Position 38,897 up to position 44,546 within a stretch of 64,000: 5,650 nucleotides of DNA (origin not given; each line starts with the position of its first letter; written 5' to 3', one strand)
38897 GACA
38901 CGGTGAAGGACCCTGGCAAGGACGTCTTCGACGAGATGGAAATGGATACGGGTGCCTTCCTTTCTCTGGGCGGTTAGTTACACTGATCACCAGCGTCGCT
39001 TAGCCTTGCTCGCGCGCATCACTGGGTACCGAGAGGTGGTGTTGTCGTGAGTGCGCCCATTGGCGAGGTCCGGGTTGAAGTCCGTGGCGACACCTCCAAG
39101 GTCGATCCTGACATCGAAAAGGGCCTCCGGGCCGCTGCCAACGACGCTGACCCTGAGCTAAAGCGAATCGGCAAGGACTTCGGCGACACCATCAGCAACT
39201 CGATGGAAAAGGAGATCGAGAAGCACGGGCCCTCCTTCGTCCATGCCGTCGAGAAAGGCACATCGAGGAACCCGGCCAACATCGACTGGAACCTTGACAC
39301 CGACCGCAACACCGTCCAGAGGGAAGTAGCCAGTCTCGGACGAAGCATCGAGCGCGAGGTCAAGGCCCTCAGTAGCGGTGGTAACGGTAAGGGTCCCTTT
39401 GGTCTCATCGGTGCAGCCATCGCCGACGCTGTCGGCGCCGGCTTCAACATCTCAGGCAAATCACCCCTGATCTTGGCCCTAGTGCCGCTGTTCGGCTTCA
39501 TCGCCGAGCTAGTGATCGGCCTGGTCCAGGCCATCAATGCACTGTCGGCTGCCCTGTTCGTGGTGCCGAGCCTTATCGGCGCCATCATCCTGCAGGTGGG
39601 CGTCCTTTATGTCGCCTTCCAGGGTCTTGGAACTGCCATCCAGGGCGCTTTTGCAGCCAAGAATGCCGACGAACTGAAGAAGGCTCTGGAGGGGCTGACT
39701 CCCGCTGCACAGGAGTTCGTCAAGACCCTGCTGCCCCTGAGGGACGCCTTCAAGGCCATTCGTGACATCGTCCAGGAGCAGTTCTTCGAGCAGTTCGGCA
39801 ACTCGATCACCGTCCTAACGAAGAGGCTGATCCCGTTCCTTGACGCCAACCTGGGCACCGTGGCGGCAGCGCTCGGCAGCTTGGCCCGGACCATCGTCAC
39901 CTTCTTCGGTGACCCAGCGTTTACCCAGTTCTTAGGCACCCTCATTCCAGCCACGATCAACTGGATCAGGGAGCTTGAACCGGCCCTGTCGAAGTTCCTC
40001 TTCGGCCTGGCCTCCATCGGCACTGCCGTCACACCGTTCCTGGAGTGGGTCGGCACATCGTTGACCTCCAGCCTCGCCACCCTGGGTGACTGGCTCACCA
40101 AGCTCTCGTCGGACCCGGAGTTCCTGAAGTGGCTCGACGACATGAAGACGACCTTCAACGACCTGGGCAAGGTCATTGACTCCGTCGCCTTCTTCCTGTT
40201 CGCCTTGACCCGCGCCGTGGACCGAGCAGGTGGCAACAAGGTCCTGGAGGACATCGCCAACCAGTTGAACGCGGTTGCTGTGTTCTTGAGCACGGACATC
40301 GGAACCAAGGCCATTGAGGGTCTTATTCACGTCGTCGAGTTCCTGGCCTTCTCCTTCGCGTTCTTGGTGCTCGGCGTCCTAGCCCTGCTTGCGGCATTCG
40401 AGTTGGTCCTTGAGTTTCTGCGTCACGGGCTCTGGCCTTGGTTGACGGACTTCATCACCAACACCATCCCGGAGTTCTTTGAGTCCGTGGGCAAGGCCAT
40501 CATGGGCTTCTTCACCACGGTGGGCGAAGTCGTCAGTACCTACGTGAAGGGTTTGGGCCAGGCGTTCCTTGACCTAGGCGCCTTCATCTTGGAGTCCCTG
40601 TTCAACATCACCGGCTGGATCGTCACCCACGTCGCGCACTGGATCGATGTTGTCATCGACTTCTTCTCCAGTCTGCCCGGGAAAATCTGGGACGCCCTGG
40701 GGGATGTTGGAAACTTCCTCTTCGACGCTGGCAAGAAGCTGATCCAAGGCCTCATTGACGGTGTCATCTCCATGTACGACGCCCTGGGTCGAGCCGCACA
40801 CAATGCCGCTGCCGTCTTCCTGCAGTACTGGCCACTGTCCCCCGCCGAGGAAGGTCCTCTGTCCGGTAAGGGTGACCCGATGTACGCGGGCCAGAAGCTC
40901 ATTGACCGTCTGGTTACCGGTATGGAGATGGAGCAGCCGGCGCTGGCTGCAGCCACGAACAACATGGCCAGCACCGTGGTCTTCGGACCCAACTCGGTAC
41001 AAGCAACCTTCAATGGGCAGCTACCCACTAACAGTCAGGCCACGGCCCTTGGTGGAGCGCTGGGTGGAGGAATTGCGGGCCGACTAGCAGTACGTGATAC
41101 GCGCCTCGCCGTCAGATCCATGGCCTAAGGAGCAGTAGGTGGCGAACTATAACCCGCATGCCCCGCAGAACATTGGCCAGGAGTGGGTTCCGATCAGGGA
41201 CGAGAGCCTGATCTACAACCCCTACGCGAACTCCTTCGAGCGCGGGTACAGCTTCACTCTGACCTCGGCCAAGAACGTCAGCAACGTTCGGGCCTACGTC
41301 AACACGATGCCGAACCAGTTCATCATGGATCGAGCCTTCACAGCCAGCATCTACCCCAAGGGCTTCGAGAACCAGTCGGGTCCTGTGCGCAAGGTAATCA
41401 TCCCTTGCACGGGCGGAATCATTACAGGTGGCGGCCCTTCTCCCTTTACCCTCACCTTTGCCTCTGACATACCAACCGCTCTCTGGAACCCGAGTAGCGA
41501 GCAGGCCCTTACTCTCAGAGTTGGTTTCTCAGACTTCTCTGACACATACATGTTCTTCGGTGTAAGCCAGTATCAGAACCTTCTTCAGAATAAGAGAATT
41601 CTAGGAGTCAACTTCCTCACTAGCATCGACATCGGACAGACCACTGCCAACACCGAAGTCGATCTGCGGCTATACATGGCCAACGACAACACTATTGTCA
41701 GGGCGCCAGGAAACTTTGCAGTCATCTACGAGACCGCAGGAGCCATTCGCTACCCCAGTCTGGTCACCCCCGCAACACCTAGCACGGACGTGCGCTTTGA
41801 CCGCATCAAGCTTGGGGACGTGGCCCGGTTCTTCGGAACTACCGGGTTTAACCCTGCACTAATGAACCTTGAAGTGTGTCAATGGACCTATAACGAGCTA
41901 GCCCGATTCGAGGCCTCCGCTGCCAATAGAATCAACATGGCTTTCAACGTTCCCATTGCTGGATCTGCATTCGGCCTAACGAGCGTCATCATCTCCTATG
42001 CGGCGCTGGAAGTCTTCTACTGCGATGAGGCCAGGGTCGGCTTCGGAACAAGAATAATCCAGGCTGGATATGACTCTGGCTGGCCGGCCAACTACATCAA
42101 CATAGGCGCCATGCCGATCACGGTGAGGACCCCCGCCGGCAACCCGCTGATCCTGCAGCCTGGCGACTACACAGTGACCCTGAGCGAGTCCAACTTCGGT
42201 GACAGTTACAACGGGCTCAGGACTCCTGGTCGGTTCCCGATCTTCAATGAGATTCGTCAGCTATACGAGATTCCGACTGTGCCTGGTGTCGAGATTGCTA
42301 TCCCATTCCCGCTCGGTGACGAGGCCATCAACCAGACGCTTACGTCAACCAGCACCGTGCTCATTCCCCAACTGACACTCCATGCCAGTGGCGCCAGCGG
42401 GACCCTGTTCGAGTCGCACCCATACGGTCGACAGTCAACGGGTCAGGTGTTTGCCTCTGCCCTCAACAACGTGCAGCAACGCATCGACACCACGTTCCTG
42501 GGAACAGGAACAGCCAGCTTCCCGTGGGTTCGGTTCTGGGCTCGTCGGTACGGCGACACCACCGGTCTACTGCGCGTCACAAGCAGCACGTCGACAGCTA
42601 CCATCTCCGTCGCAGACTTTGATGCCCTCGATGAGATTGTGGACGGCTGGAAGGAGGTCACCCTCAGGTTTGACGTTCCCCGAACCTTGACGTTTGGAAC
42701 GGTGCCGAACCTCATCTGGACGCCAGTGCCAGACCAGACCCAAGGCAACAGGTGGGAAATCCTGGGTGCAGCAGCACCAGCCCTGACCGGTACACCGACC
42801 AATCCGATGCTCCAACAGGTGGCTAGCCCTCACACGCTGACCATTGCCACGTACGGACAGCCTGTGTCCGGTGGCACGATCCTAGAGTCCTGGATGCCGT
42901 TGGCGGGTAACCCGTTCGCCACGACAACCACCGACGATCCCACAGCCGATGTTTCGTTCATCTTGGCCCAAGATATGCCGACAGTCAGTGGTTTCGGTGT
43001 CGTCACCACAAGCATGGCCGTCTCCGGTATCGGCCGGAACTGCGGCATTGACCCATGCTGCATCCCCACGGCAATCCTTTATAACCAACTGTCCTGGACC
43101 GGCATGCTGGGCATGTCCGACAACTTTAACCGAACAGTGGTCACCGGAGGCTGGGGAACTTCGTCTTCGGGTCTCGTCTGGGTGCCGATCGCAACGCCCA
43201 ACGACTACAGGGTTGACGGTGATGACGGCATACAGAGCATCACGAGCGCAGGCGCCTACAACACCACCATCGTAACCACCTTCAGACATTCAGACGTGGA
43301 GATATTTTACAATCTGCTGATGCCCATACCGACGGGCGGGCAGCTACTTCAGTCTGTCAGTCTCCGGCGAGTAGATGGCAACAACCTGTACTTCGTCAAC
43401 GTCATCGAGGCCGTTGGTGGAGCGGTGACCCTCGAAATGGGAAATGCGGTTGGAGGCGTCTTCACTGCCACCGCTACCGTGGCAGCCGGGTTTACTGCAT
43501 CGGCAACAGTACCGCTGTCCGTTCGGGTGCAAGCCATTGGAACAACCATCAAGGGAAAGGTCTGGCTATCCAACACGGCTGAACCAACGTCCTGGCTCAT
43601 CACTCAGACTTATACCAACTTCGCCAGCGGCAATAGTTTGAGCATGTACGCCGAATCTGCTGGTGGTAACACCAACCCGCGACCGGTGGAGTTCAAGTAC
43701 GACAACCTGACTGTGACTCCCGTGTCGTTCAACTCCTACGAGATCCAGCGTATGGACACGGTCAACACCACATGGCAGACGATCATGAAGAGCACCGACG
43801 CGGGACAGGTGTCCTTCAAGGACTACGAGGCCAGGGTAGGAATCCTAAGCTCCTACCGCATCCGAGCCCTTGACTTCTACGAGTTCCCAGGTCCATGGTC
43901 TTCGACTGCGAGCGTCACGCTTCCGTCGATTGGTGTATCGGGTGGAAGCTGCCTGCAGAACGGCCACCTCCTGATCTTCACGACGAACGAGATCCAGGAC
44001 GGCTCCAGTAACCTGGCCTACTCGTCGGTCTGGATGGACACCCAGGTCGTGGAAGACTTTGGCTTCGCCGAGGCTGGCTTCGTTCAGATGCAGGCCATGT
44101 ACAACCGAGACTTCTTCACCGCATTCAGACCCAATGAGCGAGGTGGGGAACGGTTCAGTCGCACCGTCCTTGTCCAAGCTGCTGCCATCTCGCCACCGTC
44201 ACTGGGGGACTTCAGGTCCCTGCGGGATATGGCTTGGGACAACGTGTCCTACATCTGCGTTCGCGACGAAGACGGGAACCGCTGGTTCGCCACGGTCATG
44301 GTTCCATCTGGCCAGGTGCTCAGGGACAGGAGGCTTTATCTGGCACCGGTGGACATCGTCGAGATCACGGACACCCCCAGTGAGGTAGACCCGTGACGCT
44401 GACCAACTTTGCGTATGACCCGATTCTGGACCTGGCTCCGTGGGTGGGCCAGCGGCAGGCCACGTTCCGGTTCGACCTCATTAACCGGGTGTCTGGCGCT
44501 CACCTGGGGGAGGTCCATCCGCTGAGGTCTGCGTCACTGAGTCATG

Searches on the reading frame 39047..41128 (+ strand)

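Call 8: search_protein_families(library=pfam, proteins=[window:39047-41128:+], max_evalue=0.01)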
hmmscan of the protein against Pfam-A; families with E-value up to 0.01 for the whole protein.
window:39047-41128:+ (693 aa): 0 families

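Call 9: search_protein_families(library=phrogs, proteins=[window:39047-41128:+], max_evalue=0.001)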
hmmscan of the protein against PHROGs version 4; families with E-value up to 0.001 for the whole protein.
window:39047-41128:+ (693 aa): 17 families
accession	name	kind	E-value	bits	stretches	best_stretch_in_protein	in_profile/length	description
phrog_305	-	tail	1.1e-56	194.2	2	22-398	30-371/1001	tail length tape measure protein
phrog_6435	-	tail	1.9e-43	149.3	2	84-411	226-554/2090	tail length tape measure protein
phrog_934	-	tail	8.9e-31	107.2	1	98-424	132-460/1988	tail length tape measure protein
phrog_6090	-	tail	9.4e-30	104.1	1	191-583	436-834/1853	tail length tape measure protein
phrog_3547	-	tail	1.5e-18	67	1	203-426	306-529/1767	tail length tape measure protein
phrog_4197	-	tail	2.3e-17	63.1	1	201-416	493-717/1783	tail length tape measure protein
phrog_58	-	tail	1.6e-15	57.6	1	120-661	556-1013/1544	tail length tape measure protein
phrog_5448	-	tail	2.5e-11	42.2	1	505-581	1875-1951/3103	tail length tape measure protein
phrog_7025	-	tail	2.5e-10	39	1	201-340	815-954/2880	tail length tape measure protein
phrog_4372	-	tail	7.3e-09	34.6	1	460-645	1131-1311/1681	tail length tape measure protein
phrog_5493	-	tail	1.6e-08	34.4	1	164-645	562-978/1102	tail length tape measure protein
phrog_1272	-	tail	3.1e-08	32.8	0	548-587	1428-1467/1606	tail length tape measure protein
phrog_971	-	lysis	2.6e-07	30.7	0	210-582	332-754/1338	endolysin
phrog_1535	-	tail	1.2e-05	24.6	1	123-596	590-1048/1152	tail length tape measure protein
phrog_167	-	tail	7.5e-05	21.6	1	91-580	551-911/1555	tail length tape measure protein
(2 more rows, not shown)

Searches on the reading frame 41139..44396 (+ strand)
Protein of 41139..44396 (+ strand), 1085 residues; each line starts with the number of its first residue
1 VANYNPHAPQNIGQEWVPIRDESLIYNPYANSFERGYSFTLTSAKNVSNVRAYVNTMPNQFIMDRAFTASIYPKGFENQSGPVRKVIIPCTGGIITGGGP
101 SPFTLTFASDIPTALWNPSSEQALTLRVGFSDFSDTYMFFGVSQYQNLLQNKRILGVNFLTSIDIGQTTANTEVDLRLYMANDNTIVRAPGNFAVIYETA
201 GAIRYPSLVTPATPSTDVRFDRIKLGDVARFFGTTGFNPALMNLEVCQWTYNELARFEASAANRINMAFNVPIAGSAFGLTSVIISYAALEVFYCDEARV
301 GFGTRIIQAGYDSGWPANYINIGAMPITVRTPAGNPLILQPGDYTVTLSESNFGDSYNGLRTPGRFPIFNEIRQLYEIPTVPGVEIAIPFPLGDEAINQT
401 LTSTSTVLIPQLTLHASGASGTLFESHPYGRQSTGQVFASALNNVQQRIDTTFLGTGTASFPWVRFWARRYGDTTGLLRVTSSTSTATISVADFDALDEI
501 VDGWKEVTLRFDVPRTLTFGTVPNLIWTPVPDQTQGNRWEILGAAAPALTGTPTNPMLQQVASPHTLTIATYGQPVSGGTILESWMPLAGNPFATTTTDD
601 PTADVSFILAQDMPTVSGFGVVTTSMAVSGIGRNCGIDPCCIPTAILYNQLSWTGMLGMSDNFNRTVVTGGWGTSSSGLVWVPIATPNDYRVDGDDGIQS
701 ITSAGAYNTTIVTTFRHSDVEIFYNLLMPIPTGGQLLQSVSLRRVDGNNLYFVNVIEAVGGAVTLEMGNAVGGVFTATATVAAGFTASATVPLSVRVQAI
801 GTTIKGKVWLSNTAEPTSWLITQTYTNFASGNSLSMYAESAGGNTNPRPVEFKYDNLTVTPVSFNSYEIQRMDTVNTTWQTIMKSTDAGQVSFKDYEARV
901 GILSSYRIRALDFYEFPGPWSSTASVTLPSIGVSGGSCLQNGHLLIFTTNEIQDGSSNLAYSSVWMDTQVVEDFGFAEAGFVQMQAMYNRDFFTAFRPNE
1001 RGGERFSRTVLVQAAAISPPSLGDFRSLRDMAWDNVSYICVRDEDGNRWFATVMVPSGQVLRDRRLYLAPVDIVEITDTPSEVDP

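Call 8: search_protein_families(library=pfam, proteins=[window:41139-44396:+], max_evalue=0.01)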
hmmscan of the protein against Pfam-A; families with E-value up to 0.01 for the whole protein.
window:41139-44396:+ (1085 aa): 0 families

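Call 9: search_protein_families(library=phrogs, proteins=[window:41139-44396:+], max_evalue=0.001)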
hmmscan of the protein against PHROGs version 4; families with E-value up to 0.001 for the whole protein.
window:41139-44396:+ (1085 aa): 1 family
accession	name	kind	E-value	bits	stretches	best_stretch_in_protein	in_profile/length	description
phrog_24476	-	other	6.6e-21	74.8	1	661-890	831-1054/1066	phosphodiesterase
